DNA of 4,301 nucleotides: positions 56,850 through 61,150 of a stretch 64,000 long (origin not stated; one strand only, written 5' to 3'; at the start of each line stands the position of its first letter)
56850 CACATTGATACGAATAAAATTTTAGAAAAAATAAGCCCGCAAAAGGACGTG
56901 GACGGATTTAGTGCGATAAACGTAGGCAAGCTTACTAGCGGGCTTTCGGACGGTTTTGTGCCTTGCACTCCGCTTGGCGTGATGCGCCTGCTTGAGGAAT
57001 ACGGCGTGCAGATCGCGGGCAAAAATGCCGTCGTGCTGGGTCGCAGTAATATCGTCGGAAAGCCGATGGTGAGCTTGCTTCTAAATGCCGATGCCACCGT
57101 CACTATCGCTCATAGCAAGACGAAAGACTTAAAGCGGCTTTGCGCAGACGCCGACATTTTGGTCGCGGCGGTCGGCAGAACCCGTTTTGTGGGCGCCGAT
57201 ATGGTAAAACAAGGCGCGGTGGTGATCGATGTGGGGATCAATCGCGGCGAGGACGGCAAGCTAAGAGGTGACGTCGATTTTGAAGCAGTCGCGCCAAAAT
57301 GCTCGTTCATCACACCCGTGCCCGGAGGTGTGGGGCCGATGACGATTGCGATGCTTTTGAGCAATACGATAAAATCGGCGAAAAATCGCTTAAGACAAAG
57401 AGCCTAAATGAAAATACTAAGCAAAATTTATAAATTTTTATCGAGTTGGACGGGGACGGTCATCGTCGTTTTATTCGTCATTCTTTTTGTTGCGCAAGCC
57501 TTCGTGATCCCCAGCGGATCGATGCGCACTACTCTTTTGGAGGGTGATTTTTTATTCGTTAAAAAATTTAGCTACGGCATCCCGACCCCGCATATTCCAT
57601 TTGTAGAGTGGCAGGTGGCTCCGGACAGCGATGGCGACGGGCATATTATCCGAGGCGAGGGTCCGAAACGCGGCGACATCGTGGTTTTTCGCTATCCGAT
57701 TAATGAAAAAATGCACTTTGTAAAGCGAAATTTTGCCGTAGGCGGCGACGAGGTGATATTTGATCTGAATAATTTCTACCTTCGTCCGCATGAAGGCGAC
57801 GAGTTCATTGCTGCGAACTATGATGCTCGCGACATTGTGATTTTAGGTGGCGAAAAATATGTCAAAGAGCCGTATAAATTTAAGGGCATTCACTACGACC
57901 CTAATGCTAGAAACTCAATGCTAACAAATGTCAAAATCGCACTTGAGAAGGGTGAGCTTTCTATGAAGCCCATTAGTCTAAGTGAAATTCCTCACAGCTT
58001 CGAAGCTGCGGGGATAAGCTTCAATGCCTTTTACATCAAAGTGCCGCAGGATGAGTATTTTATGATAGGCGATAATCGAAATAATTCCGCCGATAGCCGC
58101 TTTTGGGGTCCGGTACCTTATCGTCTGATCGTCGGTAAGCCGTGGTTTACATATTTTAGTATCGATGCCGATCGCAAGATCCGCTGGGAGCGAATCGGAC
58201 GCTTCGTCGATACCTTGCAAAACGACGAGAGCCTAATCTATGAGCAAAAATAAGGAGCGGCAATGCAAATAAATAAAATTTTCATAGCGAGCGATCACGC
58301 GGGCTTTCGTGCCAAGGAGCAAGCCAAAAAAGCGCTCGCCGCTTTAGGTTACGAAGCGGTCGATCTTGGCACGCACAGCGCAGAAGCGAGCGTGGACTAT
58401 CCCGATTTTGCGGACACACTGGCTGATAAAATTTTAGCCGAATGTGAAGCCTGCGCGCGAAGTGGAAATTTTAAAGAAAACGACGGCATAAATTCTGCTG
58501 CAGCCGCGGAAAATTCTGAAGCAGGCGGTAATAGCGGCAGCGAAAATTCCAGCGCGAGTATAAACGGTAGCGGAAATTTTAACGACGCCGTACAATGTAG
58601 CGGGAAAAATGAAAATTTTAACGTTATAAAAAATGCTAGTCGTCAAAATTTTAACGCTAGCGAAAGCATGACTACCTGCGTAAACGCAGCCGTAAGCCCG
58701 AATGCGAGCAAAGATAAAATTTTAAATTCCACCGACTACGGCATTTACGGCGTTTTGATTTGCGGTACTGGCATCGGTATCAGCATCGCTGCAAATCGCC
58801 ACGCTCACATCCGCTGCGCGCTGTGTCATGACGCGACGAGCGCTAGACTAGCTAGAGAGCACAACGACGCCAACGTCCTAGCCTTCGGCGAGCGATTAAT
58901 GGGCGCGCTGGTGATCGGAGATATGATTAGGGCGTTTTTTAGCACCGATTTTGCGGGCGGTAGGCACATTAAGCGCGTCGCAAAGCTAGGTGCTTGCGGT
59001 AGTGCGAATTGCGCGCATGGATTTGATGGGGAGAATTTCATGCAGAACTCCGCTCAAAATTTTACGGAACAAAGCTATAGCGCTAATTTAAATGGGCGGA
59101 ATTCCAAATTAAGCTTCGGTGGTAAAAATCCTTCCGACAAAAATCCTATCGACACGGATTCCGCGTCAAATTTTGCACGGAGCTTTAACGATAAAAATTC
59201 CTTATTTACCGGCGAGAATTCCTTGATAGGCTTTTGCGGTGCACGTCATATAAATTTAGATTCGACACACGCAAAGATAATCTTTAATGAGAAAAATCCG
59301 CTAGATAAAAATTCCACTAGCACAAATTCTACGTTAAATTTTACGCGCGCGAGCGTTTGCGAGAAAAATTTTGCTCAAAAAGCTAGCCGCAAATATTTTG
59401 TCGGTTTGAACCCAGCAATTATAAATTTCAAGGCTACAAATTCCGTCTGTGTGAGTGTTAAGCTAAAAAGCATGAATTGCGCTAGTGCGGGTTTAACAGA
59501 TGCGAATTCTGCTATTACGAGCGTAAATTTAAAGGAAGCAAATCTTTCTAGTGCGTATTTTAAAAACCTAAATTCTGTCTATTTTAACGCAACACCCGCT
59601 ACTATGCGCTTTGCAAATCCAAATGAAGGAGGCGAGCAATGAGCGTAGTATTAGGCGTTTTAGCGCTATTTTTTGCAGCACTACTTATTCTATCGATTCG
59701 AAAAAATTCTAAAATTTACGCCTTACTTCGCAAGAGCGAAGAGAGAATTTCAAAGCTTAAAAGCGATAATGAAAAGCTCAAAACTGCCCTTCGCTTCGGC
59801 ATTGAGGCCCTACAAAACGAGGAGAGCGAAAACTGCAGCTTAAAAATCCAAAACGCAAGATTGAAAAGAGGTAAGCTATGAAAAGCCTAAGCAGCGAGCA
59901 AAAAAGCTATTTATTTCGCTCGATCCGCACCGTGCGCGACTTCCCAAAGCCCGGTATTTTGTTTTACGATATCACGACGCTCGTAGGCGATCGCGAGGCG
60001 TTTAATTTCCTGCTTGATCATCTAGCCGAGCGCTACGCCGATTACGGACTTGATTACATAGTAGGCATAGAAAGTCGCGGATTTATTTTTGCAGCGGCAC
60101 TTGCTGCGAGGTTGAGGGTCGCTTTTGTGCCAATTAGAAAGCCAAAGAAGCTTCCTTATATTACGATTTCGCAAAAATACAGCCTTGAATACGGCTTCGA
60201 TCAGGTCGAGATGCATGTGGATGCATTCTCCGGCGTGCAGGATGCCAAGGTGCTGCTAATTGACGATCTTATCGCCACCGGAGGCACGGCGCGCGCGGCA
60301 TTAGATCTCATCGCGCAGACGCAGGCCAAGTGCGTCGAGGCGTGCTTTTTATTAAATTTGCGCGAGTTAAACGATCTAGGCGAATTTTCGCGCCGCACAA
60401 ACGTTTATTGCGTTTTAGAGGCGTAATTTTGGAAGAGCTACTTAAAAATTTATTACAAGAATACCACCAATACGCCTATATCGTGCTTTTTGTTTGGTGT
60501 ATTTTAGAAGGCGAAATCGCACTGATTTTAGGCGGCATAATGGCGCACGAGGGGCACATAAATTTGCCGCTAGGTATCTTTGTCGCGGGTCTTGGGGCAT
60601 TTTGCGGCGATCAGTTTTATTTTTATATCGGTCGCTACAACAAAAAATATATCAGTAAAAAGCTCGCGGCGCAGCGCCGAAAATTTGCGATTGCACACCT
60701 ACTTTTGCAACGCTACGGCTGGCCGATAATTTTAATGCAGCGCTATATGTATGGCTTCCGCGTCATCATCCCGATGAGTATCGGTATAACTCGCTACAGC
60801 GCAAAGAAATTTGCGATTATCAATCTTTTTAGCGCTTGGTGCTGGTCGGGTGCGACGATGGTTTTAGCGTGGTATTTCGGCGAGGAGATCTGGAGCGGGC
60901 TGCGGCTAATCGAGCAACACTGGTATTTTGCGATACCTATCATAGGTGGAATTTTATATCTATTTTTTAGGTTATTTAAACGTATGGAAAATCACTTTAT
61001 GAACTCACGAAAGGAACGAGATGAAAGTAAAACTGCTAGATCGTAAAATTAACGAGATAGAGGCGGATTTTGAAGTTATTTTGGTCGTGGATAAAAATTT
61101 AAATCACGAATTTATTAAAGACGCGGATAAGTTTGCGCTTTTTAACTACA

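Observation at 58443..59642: RpiB tripled in size by in-frame RAATTY-rich low-complexity DNA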

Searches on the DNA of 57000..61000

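Call 60: search_rna_families(source=window, start=57000, end=61000, threshold=evalue, max_evalue=0.1)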
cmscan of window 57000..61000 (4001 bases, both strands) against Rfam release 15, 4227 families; matches with E-value up to 0.1: 0.
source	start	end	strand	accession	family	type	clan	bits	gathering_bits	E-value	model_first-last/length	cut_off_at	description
